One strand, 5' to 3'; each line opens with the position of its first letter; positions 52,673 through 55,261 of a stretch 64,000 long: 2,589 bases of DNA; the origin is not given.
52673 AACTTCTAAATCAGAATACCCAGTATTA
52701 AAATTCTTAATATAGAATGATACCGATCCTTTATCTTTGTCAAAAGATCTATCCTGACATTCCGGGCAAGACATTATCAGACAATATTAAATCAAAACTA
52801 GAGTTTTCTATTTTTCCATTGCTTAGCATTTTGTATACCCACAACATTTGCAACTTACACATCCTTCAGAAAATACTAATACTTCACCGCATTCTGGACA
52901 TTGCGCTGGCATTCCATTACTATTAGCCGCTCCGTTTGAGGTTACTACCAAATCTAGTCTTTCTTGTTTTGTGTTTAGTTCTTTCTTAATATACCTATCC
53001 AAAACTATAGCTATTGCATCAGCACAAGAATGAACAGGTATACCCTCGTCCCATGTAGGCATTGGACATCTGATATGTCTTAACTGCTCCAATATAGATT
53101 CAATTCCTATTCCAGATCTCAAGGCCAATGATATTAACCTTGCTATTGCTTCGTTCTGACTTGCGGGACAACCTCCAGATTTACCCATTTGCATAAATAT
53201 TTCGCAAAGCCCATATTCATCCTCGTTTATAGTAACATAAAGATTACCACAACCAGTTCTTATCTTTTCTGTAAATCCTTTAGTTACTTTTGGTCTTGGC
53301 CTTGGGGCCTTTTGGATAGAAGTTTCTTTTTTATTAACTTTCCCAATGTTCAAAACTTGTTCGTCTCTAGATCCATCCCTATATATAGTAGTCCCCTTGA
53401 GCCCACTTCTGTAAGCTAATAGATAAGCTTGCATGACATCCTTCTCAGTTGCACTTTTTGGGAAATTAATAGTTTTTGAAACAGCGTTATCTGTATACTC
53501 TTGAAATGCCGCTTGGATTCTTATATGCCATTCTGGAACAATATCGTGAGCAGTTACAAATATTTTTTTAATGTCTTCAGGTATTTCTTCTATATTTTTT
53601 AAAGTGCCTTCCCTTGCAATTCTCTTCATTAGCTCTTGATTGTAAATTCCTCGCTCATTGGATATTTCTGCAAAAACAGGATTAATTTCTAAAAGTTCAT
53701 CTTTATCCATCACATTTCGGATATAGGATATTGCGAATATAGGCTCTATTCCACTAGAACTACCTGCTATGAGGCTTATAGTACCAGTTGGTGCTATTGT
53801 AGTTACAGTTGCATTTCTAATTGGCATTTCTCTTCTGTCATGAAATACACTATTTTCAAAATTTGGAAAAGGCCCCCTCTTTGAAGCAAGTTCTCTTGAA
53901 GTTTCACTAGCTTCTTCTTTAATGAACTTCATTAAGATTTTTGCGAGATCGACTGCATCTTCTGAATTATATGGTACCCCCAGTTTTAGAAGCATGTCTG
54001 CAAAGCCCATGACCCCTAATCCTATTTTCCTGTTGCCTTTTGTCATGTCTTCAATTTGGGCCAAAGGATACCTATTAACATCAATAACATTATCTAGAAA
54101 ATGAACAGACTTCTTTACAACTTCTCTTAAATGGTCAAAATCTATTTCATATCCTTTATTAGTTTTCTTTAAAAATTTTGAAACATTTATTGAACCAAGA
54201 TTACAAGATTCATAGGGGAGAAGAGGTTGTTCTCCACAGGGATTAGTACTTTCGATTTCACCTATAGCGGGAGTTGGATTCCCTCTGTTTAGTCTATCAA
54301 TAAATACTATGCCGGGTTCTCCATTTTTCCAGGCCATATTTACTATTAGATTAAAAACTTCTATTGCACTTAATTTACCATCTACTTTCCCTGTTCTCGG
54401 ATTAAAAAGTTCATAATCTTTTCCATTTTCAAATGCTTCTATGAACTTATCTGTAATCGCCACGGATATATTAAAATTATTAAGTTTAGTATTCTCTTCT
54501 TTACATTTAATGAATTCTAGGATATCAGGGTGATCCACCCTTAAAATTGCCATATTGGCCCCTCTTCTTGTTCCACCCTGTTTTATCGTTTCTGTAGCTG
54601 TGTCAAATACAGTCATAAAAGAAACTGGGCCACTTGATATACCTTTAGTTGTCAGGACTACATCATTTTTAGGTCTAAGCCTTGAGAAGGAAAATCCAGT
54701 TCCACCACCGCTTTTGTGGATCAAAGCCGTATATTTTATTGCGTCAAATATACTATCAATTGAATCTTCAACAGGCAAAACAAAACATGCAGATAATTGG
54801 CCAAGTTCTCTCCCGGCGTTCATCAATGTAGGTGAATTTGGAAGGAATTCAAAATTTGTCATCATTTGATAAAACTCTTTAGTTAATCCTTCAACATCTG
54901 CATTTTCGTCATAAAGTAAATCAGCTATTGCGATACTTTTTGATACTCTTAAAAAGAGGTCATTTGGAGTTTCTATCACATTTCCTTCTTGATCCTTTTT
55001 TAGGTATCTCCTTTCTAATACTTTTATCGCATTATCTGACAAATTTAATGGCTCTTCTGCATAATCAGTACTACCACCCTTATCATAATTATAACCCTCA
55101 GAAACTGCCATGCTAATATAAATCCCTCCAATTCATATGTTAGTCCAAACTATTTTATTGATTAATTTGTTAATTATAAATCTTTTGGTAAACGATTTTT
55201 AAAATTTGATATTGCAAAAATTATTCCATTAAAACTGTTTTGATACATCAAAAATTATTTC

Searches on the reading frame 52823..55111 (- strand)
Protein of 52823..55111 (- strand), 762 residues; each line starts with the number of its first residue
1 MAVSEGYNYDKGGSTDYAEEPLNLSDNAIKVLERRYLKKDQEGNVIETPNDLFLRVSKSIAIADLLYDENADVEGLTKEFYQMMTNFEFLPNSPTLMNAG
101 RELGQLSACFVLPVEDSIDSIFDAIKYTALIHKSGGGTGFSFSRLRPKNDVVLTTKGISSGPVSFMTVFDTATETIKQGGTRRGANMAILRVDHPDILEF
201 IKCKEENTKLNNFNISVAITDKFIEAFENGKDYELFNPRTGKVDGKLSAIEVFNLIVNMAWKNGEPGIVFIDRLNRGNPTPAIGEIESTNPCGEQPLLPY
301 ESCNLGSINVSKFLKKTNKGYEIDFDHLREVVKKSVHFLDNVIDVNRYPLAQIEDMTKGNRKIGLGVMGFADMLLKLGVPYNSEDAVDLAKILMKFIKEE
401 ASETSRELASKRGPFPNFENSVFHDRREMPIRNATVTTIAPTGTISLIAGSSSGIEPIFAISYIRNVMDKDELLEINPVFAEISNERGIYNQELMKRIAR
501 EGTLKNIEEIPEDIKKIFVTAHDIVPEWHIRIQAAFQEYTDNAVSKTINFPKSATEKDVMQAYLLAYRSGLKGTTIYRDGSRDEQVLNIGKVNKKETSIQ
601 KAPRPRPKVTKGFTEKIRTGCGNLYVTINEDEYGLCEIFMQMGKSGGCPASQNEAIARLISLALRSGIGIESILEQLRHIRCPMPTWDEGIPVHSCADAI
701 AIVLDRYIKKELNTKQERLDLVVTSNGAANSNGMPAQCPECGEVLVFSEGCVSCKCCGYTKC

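Call 20: search_protein_families(library=ncbifam, max_evalue=0.00001, proteins=[window:52823-55111:-])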
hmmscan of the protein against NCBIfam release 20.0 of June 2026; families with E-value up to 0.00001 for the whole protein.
window:52823-55111:- (762 aa): 21 families
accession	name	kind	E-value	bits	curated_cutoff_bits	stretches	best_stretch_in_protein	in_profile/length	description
NF006417.0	PRK08665.1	equivalog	0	1234.6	961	1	18-762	6-758/759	vitamin B12-dependent ribonucleotide reductase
NF005010.0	PRK06406.1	subfamily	8.6e-256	850.9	1125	2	72-601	215-739/771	vitamin B12-dependent ribonucleotide reductase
TIGR02504.1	NrdJ_Z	equivalog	5.4e-225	748.5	399.95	1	29-587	2-606/606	adenosylcobalamin-dependent ribonucleoside-diphosphate reductase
NF006207.0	PRK08332.1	equivalog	9.9e-146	487.1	2400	5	138-292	701-860/1684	vitamin B12-dependent ribonucleotide reductase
NF005122.0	PRK06556.1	equivalog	3.6e-118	395.7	859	3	211-420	286-492/960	vitamin B12-dependent ribonucleotide reductase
TIGR02506.1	NrdE_NrdA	equivalog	3.6e-111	372.5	341.05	3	27-240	2-217/616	ribonucleoside-diphosphate reductase subunit alpha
NF005991.0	PRK08115.1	equivalog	1e-92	311.6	854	3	245-420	431-605/858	vitamin B12-dependent ribonucleotide reductase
NF005544.0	PRK07207.1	equivalog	1e-90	304.9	965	3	28-240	300-509/965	ribonucleoside-diphosphate reductase subunit alpha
NF006577.0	PRK09102.1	equivalog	1.2e-88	298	620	1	21-597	22-586/604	ribonucleoside-diphosphate reductase subunit alpha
NF005401.0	PRK06948.1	subfamily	2.2e-83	280.9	906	1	47-597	31-601/604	ribonucleotide reductase-like protein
NF005101.0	PRK06539.1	equivalog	3.9e-82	276.5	988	3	246-423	395-572/822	ribonucleoside-diphosphate reductase subunit alpha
NF005736.0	PRK07562.1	equivalog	1.2e-79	268.3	1737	3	211-421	395-603/1222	vitamin B12-dependent ribonucleotide reductase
NF009029.0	PRK12365.1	equivalog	2.5e-71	240.9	1350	3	24-239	378-591/1046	ribonucleoside-diphosphate reductase subunit alpha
NF006665.0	PRK09209.1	equivalog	3.7e-64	217.3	1057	2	27-240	159-372/761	ribonucleoside-diphosphate reductase subunit alpha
NF006279.0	PRK08447.1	equivalog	5.7e-63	213.5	1082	2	6-240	119-351/789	ribonucleoside-diphosphate reductase subunit alpha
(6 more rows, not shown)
